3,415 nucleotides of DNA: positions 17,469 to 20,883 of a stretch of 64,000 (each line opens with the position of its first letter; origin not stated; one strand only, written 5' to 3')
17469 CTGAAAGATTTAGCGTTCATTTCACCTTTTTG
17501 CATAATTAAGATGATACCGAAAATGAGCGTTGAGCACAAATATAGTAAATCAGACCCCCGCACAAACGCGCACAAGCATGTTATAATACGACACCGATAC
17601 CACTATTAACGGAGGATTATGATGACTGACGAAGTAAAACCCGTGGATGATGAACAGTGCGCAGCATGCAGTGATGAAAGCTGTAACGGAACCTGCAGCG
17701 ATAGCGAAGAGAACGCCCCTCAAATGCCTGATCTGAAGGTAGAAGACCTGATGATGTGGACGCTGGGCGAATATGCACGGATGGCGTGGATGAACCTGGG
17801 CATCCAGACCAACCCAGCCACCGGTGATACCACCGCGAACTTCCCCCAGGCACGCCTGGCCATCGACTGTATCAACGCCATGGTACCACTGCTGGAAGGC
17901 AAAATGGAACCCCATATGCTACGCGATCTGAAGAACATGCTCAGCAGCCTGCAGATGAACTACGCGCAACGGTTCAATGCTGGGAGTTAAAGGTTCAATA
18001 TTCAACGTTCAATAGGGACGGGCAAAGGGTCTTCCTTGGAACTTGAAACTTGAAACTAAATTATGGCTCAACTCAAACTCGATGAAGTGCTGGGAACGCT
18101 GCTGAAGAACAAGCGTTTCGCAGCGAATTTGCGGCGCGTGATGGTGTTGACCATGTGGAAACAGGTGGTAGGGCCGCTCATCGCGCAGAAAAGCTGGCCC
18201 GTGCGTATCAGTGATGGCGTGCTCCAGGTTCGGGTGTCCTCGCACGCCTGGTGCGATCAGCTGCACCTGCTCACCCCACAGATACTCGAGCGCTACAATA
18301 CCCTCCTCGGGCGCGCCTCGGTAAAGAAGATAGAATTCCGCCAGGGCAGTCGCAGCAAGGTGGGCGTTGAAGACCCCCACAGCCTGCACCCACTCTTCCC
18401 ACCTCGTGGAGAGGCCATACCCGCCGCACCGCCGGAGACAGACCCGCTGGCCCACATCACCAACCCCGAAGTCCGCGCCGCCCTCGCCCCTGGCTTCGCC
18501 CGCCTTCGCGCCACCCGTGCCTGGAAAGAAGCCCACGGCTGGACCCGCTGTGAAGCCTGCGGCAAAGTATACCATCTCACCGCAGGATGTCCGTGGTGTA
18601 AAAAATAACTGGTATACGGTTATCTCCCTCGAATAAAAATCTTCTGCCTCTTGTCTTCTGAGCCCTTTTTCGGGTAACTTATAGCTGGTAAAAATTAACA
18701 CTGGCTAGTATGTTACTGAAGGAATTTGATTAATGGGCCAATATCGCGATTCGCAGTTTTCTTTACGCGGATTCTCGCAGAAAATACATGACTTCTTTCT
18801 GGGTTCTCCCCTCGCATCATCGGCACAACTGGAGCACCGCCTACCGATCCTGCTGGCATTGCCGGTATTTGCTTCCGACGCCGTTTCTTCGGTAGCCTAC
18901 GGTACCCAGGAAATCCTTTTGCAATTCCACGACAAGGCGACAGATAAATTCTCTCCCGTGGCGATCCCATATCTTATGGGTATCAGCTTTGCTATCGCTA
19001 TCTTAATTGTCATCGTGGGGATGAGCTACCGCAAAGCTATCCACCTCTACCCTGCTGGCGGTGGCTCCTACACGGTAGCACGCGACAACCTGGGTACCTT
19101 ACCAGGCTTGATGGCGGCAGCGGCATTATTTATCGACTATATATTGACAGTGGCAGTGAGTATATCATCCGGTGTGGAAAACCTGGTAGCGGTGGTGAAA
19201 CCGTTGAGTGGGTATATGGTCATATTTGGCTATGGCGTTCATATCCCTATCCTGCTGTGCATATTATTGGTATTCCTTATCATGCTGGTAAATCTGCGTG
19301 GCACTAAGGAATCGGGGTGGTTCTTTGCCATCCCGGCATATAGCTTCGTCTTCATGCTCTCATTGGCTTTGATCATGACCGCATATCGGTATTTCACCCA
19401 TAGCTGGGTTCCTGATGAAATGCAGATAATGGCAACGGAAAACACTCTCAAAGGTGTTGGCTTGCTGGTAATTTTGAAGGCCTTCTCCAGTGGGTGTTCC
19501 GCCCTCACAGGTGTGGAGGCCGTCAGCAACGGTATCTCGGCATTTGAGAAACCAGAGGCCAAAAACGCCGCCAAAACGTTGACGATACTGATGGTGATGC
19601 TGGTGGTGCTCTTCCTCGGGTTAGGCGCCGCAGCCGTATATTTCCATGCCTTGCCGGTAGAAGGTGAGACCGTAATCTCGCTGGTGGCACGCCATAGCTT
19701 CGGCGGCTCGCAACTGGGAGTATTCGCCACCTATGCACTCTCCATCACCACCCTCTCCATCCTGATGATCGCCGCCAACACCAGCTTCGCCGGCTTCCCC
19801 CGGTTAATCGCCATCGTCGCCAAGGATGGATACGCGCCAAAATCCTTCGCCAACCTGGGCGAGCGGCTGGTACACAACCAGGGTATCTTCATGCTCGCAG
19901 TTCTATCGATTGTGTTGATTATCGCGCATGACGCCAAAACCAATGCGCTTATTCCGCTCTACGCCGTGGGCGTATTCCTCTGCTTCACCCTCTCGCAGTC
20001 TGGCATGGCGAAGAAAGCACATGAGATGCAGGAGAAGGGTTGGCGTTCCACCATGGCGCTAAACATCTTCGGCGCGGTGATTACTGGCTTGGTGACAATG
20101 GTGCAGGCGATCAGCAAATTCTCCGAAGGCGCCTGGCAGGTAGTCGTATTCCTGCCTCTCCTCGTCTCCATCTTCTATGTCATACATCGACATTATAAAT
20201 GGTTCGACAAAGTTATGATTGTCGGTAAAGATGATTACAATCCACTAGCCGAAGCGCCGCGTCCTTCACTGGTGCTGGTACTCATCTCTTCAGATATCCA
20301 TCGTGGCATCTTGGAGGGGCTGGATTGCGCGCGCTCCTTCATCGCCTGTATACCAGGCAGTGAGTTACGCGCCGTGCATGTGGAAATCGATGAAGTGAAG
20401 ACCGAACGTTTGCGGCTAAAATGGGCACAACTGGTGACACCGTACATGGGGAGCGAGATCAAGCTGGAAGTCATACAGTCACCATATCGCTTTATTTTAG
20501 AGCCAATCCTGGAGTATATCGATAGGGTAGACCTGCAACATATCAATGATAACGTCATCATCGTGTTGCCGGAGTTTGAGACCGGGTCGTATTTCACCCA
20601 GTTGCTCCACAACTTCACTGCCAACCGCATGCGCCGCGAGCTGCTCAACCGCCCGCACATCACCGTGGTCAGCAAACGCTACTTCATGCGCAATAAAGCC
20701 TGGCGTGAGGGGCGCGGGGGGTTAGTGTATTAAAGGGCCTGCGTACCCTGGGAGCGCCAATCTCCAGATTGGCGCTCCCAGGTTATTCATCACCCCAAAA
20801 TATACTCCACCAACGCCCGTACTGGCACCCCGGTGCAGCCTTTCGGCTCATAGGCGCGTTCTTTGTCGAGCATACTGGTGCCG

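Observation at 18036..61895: Tandem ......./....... heptad tracts (2-5 copies) immediately upstream of four unrelated plus-strand genes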

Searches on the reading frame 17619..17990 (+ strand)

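Call 29: search_protein_families(library=pfam, proteins=[window:17619-17990:+])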
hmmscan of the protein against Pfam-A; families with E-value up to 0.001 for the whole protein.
window:17619-17990:+ (123 aa): 1 family
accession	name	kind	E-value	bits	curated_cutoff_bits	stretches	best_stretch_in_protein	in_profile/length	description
PF08899.16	DUF1844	-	4e-09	37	27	1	55-117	14-76/76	Domain of unknown function (DUF1844)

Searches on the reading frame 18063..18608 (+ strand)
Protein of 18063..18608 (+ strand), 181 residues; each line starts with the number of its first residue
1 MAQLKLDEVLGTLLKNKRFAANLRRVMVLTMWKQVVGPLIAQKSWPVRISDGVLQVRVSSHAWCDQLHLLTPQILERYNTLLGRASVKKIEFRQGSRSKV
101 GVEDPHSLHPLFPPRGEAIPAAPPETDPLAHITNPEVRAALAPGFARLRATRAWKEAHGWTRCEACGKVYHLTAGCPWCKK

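Call 15: find_encoding_contigs(protein=window:18063-18608:+, flank=10000, max_places=10)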
Protein window:18063-18608:+ (181 aa): 1 contig read that carries it; 1 place shown.
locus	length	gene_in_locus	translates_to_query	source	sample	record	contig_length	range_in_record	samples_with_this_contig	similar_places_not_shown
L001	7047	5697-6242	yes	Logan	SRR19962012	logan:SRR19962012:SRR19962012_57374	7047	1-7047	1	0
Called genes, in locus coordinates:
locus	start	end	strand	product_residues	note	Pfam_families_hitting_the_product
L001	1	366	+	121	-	?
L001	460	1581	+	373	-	-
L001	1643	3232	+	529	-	PF00590:TP_methylase, PF01503:PRA-PH (faint), PF03819:MazG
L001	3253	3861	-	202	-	PF04199:Cyclase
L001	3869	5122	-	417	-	PF03692:CxxCxxCC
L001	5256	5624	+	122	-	PF08899:DUF1844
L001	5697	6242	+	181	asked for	PF05258:DciA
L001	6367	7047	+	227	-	?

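Call 29: search_protein_families(library=pfam, proteins=[window:18063-18608:+])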
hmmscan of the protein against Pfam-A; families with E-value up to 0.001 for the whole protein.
window:18063-18608:+ (181 aa): 1 family
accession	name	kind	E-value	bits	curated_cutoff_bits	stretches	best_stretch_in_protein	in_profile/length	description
PF05258.17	DciA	-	8e-20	71.3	24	1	5-92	1-89/89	Dna[CI] antecedent, DciA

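Call 50: find_homologous_proteins(query=window:18063-18608:+, max_evalue=1e-20)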
Query window:18063-18608:+ (181 aa): 16 proteins with E <= 1e-20 among 407 candidates.
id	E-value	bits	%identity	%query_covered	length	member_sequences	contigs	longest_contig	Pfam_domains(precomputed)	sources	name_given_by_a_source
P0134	3.7e-120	417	100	100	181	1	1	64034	PF05258.18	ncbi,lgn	-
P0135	2.0e-103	362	87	99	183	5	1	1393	PF05258.18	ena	-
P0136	1.7e-85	304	76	100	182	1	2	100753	PF05258.18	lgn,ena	-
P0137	3.8e-50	188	49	98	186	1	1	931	PF05258.18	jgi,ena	-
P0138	7.0e-50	188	50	98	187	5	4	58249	PF05258.18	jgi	-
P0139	9.4e-50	187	48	98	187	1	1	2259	PF05258.18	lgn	-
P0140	2.9e-49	186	49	98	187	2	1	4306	PF05258.18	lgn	-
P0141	4.0e-49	185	50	96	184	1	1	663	PF05258.18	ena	-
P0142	1.7e-48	183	48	99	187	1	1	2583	PF05258.18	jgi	-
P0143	4.0e-48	182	48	98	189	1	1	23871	PF05258.18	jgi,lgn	jgi:predicted nucleic acid-binding Zn ribbon protein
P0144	6.1e-47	178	48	98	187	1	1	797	PF05258.18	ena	-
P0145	1.3e-45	174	48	96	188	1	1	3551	PF05258.18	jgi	jgi:predicted nucleic acid-binding Zn ribbon protein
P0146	2.6e-45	173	46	98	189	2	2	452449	PF05258.18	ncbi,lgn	-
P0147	3.2e-45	172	53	88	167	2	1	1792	PF05258.18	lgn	-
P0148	2.0e-43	167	51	85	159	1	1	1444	PF05258.18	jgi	jgi:predicted nucleic acid-binding Zn ribbon protein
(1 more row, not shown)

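Call 51: find_encoding_contigs(protein=P0136, flank=10000, max_places=3)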
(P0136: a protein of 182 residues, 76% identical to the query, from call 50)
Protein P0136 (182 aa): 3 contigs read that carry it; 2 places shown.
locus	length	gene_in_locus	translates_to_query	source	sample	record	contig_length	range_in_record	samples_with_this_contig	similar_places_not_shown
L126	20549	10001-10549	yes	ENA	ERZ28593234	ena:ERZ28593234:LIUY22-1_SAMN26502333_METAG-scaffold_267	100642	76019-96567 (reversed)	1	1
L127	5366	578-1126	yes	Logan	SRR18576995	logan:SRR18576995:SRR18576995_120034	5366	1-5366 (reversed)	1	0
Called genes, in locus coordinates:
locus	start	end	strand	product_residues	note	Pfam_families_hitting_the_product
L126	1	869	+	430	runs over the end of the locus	PF01979:Amidohydro_1, PF07969:Amidohydro_3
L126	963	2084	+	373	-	PF13624:SurA_N_3 (weak)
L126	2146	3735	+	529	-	PF00590:TP_methylase, PF01503:PRA-PH (faint), PF03819:MazG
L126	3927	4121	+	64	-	-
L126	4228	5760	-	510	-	PF00078:RVT_1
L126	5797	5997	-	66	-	-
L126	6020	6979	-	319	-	PF08867:FRG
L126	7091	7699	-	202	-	PF04199:Cyclase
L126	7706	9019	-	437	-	PF03692:CxxCxxCC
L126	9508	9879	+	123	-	PF08899:DUF1844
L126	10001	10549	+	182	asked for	PF05258:DciA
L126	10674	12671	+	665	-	PF13520:AA_permease_2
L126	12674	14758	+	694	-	PF00657:Lipase_GDSL, PF13472:Lipase_GDSL_2, PF00501:AMP-binding, PF13193:AMP-binding_C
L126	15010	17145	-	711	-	PF01833:TIG (weak), PF14734:DUF4469 (faint), PF03781:FGE-sulfatase, PF01833:TIG (weak), PF03781:FGE-sulfatase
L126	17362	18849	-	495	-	PF02789:Peptidase_M17_N, PF00883:Peptidase_M17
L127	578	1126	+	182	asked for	PF05258:DciA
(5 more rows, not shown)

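Call 52: find_encoding_contigs(protein=P0135, flank=2000, max_places=5)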
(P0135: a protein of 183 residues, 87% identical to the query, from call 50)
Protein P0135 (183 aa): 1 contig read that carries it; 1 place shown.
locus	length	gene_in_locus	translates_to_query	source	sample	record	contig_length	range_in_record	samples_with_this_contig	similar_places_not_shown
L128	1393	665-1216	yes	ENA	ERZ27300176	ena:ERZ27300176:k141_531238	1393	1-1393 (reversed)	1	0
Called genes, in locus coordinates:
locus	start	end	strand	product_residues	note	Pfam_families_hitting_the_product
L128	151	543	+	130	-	PF08899:DUF1844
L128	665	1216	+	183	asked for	PF05258:DciA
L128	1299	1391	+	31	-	?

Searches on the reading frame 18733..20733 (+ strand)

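Call 29: search_protein_families(library=pfam, proteins=[window:18733-20733:+])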
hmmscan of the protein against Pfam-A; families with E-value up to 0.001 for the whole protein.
window:18733-20733:+ (666 aa): 1 family
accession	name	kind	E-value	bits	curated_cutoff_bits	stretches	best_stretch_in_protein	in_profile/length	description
PF13520.12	AA_permease_2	-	5.4e-26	91.9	27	1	69-478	24-424/427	Amino acid permease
